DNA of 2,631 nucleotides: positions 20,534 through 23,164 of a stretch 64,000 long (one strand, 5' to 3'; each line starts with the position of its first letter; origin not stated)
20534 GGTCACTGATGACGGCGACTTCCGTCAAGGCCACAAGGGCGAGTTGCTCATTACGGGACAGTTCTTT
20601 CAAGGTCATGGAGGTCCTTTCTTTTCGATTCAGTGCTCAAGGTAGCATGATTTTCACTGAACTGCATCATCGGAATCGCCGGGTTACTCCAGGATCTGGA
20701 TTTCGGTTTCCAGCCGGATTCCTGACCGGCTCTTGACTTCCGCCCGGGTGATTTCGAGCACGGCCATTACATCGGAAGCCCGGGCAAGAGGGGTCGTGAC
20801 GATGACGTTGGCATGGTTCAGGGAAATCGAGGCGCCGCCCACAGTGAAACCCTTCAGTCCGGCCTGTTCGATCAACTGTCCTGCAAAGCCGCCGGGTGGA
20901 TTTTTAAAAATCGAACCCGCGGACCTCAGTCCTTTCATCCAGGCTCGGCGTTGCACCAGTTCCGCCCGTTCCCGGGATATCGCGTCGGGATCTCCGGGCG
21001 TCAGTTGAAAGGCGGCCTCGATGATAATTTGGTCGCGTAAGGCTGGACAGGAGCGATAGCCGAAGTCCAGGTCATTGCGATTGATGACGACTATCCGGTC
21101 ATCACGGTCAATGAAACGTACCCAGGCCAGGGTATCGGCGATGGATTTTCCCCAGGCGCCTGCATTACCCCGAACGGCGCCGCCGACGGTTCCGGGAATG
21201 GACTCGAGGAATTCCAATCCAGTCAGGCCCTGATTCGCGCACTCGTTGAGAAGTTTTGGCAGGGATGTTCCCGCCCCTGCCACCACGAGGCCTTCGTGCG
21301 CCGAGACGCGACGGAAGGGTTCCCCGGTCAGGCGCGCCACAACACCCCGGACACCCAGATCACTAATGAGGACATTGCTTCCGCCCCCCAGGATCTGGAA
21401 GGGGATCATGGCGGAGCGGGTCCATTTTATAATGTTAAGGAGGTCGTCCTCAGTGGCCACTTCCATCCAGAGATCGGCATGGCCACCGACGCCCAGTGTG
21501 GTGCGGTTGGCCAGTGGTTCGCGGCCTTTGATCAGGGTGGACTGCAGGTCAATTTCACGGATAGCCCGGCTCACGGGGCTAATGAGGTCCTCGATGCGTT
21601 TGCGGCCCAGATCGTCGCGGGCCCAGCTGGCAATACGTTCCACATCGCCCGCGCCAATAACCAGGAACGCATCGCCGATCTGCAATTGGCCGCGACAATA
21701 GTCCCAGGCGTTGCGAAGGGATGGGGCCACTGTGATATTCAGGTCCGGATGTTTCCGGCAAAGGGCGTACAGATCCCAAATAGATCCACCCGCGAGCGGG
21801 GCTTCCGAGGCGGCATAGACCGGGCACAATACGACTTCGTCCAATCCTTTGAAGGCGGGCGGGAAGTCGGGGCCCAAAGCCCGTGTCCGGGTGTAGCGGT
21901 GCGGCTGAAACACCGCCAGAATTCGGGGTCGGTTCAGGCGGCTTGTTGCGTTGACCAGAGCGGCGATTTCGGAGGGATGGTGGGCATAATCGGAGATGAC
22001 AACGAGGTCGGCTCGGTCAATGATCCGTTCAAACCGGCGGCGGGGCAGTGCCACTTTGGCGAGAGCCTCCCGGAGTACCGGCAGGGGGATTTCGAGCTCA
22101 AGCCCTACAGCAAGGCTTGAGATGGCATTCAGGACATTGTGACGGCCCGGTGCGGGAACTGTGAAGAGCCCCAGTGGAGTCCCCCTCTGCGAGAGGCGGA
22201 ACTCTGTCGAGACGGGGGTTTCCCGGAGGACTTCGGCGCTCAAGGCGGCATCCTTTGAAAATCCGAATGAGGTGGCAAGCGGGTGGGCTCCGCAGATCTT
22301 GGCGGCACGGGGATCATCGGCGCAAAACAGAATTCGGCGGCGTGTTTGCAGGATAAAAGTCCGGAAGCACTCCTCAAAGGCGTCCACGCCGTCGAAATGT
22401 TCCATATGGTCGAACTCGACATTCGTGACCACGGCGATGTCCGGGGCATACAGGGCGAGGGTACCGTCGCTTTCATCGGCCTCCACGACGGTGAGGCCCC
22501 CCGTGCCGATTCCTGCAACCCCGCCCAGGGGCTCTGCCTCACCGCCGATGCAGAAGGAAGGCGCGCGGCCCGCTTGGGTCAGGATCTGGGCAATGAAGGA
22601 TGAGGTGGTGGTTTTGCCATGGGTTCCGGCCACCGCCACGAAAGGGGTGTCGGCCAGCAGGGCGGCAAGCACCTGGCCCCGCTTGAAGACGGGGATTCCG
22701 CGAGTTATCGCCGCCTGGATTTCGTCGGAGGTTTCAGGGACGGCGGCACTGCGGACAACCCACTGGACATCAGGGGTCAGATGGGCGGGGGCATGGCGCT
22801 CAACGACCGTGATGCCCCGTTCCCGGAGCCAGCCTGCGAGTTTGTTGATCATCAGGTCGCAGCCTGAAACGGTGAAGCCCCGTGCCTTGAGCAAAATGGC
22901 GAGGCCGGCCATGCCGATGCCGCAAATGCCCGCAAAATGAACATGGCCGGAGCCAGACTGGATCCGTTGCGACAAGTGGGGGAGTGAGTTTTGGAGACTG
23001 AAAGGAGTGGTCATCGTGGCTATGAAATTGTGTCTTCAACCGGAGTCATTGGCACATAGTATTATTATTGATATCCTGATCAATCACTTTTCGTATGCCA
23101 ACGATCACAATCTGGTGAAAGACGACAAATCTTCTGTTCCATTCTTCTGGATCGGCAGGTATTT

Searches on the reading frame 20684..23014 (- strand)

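Call 50: search_protein_families(library=pfam, proteins=[window:20684-23014:-], max_evalue=0.00001)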
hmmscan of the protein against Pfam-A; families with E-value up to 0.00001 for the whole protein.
window:20684-23014:- (776 aa): 5 families
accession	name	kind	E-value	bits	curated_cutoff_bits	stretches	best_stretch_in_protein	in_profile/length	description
PF02873.21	MurB_C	-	5.3e-25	87.9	27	1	680-775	3-99/99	UDP-N-acetylenolpyruvoylglucosamine reductase, C-terminal domain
PF01565.28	FAD_binding_4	-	1.5e-20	73.8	26.4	1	517-644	5-138/139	FAD binding domain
PF08245.18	Mur_ligase_M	-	5.4e-19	69.4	24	1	128-303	1-199/200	Mur ligase middle domain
PF01225.30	Mur_ligase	-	1.6e-18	67.3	21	1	24-121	1-92/95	Mur ligase family, catalytic domain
PF02875.26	Mur_ligase_C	-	9.1e-14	52.8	28.4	1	326-456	1-127/127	Mur ligase, glutamate ligase domain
